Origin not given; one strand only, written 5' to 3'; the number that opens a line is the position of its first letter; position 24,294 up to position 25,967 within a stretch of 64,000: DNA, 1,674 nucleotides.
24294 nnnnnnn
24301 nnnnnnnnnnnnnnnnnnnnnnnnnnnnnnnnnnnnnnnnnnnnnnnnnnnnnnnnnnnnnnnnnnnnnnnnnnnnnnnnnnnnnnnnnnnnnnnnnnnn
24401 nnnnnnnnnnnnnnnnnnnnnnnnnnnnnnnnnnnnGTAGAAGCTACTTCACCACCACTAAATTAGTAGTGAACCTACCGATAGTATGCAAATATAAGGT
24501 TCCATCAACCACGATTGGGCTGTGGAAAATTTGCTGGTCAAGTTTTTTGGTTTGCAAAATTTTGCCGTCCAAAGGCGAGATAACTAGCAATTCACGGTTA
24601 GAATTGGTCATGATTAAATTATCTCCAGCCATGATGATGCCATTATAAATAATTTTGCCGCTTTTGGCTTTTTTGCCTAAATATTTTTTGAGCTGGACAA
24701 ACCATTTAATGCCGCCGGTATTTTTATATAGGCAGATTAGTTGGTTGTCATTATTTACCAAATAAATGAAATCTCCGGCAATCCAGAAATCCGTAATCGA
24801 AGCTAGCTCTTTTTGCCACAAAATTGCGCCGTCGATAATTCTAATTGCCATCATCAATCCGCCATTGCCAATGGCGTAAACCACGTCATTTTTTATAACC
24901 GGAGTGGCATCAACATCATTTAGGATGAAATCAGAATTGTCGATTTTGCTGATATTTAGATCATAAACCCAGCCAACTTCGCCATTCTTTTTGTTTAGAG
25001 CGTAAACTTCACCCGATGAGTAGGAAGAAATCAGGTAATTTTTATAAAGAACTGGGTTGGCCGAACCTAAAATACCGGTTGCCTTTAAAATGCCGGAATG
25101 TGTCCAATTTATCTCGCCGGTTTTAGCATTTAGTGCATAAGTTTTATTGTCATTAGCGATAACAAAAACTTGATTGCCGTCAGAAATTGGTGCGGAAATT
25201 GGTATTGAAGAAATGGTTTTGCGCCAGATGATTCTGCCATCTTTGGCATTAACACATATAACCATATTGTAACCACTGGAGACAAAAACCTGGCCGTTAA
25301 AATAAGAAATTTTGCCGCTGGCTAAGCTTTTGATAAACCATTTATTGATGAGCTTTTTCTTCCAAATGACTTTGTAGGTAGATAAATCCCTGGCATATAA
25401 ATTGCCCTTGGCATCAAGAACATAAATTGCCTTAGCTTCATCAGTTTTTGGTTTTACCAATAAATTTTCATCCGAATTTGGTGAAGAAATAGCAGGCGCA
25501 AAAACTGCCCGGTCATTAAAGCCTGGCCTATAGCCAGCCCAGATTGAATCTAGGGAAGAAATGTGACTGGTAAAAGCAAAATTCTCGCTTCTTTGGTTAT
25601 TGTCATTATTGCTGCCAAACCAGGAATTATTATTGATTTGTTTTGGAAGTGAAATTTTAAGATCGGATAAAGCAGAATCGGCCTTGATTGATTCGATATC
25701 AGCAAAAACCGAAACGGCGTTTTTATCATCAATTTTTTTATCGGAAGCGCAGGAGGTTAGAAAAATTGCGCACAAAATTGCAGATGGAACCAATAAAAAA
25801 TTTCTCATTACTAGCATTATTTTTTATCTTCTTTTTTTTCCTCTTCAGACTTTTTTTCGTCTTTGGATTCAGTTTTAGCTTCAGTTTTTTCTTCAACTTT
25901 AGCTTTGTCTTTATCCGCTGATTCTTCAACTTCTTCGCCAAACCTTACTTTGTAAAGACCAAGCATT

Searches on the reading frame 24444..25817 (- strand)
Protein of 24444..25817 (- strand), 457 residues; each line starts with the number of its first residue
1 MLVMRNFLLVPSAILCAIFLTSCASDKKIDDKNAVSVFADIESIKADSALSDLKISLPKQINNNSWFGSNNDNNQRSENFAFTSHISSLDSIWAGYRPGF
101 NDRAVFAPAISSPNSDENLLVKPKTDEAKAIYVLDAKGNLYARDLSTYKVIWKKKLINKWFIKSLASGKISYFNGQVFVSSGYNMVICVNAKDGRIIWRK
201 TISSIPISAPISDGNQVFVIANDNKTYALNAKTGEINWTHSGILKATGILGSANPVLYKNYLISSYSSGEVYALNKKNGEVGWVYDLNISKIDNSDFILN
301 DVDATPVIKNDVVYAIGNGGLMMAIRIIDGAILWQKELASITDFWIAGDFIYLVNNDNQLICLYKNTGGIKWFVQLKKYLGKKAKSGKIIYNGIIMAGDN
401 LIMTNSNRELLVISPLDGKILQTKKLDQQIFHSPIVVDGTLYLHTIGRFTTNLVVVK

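Call 3: search_protein_families(library=pfam, proteins=[window:24444-25817:-], max_evalue=0.01)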
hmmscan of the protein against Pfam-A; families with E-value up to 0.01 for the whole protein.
window:24444-25817:- (457 aa): 4 families
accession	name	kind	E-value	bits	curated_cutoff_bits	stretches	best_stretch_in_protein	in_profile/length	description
PF13360.13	PQQ_2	-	2e-50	172.1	27.6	1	137-372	2-231/233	Outer membrane protein assembly factor BamB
PF13570.13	Beta-prop_ACSF4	-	1.9e-24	87.2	133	1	120-442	11-316/329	Beta-alanine-activating enzyme, beta-propeller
PF25293.1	Beta-prop_EMC1_N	-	4.6e-12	46.5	34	2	215-342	32-151/219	EMC1 N-terminal beta-propeller domain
PF01011.28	PQQ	-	2.9e-09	36.6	26.7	0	252-292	50-90/595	Glucose/ethanol/alcohol dehydrogenase, beta-propeller domain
